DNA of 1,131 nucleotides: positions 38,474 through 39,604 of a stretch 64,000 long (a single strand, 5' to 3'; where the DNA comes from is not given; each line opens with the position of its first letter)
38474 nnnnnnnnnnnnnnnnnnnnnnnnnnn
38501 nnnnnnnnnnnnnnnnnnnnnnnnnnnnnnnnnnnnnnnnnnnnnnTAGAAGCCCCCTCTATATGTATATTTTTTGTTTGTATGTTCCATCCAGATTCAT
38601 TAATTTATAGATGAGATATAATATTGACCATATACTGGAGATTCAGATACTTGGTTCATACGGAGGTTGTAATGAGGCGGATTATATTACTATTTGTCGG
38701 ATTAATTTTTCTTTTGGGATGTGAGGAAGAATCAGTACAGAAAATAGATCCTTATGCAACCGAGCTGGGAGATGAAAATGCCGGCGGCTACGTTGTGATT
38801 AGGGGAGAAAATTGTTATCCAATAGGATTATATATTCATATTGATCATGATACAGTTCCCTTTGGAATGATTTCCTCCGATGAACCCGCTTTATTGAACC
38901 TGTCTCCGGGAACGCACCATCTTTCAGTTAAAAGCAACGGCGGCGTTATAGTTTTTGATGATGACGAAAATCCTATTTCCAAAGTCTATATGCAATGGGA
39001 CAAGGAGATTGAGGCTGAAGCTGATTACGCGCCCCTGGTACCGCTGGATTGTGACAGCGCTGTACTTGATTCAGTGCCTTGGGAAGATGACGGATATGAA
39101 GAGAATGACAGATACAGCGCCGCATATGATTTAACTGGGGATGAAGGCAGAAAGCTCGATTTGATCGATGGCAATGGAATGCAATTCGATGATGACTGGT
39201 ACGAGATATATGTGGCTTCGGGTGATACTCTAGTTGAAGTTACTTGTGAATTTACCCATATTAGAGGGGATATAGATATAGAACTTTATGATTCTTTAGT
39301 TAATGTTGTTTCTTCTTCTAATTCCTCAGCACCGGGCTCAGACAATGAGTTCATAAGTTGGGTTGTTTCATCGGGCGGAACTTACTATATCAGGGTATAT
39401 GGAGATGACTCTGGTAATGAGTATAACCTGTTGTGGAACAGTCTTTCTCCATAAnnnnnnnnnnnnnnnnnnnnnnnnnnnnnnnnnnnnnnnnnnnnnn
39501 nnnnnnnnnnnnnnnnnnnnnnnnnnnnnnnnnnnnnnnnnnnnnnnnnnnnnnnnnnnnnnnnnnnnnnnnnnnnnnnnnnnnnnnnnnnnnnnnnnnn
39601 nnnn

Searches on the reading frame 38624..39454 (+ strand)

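Call 25: search_protein_families(library=pfam, proteins=[window:38624-39454:+], max_evalue=0.0001)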
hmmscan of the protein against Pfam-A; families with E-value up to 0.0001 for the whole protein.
window:38624-39454:+ (276 aa): 1 family
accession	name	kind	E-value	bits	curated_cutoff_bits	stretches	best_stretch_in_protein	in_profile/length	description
PF04151.21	PPC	-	1.3e-10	42.4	25.9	1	190-260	2-70/70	Bacterial pre-peptidase C-terminal domain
